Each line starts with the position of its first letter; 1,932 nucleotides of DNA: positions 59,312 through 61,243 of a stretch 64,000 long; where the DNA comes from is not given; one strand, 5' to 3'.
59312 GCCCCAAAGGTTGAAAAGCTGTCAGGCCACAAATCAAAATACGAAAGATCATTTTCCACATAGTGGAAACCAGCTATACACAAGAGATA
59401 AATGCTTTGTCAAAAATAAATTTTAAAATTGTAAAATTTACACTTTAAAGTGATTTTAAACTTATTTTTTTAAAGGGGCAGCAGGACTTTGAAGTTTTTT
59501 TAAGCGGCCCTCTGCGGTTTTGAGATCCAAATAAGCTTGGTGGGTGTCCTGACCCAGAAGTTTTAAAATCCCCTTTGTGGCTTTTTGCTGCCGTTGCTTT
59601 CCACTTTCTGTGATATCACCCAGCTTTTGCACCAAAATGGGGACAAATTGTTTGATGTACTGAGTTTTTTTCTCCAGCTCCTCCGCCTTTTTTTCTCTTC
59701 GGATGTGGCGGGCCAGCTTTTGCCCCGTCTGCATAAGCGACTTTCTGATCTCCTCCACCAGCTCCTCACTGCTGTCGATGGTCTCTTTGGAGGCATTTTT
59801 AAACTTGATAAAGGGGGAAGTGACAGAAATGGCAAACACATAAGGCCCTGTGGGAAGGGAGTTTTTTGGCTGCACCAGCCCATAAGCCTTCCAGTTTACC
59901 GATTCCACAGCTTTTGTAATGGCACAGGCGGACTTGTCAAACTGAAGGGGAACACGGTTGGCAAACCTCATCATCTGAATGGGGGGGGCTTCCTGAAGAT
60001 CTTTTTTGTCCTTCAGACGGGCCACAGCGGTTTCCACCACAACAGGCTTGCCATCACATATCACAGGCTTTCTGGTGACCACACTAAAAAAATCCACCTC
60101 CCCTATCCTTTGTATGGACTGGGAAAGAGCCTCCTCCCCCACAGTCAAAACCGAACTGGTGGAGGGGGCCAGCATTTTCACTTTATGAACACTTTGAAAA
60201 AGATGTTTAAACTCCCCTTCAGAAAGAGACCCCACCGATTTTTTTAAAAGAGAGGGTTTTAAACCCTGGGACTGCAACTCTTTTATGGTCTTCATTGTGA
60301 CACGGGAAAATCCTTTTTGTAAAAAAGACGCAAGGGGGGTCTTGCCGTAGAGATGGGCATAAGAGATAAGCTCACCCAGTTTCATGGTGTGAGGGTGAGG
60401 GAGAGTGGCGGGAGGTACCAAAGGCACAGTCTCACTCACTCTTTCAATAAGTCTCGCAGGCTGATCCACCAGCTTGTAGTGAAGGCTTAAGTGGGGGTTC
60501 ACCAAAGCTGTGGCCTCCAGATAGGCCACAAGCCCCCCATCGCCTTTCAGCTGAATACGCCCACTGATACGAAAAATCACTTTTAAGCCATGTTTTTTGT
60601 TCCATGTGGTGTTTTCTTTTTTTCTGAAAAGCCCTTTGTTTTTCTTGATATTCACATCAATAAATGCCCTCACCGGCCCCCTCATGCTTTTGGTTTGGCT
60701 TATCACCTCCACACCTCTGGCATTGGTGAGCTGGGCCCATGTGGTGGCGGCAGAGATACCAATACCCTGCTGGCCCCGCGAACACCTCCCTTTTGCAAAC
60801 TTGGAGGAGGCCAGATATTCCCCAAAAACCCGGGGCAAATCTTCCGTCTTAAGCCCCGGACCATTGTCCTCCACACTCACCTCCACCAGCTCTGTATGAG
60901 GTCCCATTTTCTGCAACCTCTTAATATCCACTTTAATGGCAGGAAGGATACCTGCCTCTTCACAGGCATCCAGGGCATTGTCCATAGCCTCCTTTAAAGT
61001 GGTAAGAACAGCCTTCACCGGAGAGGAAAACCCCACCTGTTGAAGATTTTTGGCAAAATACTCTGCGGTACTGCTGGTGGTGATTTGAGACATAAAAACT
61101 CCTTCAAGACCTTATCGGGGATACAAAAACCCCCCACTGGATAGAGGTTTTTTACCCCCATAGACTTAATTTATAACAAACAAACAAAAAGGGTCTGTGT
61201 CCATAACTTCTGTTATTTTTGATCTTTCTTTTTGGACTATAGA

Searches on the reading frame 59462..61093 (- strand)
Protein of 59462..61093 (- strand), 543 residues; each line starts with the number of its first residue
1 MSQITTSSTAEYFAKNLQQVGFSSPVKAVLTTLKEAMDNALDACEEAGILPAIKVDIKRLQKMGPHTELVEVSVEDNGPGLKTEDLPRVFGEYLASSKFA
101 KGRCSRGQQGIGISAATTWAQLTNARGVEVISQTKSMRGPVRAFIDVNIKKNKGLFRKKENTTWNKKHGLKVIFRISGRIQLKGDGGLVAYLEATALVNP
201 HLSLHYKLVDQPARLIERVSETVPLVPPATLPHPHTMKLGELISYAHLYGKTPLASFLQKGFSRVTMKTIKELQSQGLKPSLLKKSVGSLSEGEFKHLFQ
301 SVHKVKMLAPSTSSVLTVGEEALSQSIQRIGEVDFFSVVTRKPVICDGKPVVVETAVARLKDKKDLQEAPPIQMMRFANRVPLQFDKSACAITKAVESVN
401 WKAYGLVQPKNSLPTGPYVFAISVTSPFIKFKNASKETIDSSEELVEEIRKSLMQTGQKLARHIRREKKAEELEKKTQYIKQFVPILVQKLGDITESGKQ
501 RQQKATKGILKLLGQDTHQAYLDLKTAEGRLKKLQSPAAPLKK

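Call 20: search_protein_families(library=ncbifam, proteins=[window:59462-61093:-], max_evalue=0.001)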
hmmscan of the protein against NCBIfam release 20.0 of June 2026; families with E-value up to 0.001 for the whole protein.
window:59462-61093:- (543 aa): 5 families
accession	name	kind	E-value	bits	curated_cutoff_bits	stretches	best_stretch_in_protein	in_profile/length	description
NF003218.0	PRK04184.1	equivalog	3.4e-151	504.4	274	1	3-528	11-521/539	DNA topoisomerase VI subunit B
TIGR01052.1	top6b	equivalog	8.8e-117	390.5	380.7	1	6-496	6-486/488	DNA topoisomerase VI subunit B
NF011439.0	PRK14868.1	equivalog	4e-92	309.7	1310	2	7-273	25-282/795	DNA topoisomerase VI subunit B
NF011438.0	PRK14867.1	equivalog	1.3e-80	271.7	1143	2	6-288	14-288/659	DNA topoisomerase VI subunit B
NF058527.1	HistKinChvGCaul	equivalog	0.00097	18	740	0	53-134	444-514/535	two-component sensor histidine kinase ChvG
